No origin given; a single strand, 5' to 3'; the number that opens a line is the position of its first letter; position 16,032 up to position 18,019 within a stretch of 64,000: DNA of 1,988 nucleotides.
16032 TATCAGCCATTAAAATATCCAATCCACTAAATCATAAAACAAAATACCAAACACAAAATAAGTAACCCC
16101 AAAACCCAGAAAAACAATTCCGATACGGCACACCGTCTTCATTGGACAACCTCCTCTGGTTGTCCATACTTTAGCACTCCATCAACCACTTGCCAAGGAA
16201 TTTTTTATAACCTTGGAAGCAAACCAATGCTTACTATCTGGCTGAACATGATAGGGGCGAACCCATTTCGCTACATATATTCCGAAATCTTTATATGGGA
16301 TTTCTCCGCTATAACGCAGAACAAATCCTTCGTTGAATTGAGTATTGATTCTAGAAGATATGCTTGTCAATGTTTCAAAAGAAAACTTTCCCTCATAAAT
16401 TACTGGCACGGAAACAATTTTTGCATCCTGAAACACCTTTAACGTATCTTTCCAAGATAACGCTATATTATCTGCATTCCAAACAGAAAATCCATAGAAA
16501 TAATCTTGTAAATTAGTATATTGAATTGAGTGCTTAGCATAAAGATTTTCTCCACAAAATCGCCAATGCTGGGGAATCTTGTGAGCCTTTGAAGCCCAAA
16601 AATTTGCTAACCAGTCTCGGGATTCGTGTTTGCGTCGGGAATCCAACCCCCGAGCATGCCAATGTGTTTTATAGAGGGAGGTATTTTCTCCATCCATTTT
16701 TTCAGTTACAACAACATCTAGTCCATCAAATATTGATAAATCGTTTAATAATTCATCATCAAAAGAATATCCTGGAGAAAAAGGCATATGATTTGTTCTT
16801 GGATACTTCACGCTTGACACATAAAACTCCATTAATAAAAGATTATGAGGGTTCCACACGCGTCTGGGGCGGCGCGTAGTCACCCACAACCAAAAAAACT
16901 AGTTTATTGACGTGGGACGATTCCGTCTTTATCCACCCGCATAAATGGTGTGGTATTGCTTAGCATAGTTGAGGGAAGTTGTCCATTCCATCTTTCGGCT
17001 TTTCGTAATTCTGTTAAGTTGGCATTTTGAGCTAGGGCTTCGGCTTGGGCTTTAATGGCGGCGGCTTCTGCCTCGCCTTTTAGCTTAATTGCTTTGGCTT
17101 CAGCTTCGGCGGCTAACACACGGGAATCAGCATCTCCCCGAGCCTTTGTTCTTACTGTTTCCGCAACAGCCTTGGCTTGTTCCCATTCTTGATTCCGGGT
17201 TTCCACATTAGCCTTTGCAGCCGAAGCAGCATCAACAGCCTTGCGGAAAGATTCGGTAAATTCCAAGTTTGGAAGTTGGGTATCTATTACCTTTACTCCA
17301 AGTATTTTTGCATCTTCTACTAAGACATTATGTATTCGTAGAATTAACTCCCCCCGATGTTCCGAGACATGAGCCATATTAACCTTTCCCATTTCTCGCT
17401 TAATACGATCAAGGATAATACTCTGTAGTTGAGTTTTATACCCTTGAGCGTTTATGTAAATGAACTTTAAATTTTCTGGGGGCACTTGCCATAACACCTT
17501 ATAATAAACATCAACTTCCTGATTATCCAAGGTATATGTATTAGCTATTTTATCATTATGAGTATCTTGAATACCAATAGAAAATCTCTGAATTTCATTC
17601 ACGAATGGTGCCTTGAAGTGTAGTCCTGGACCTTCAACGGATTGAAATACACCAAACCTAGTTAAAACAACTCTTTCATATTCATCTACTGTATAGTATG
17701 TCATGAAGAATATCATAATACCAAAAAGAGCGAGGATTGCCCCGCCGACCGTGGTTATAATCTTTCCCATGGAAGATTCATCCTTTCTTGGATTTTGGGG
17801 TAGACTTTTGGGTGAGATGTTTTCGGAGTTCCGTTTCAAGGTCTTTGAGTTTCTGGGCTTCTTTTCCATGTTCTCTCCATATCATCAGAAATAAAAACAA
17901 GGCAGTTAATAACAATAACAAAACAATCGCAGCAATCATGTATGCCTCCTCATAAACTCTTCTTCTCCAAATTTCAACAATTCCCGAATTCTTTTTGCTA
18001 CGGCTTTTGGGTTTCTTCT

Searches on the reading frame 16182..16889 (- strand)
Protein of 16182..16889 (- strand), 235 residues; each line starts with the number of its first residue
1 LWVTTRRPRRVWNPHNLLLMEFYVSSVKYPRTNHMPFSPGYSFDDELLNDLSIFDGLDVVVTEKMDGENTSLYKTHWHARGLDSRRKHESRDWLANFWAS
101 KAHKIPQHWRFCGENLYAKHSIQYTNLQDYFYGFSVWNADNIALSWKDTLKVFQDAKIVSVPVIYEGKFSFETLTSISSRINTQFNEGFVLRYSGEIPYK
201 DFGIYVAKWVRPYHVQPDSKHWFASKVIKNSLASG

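Call 47: search_protein_families(library=pfam, proteins=[window:16182-16889:-], max_evalue=0.01)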
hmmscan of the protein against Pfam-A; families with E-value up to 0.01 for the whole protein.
window:16182-16889:- (235 aa): 1 family
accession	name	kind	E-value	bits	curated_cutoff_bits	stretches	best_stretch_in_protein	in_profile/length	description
PF09414.15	RNA_ligase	-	2.6e-28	99.8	27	1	58-210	2-171/171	RNA ligase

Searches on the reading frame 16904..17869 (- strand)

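Call 47: search_protein_families(library=pfam, proteins=[window:16904-17869:-], max_evalue=0.01)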
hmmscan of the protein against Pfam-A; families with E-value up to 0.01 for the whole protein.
window:16904-17869:- (321 aa): 1 family
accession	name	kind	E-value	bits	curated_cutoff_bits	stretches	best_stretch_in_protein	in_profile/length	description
PF01145.31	Band_7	-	3.3e-25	89.6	23.6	1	60-233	2-169/176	SPFH domain / Band 7 family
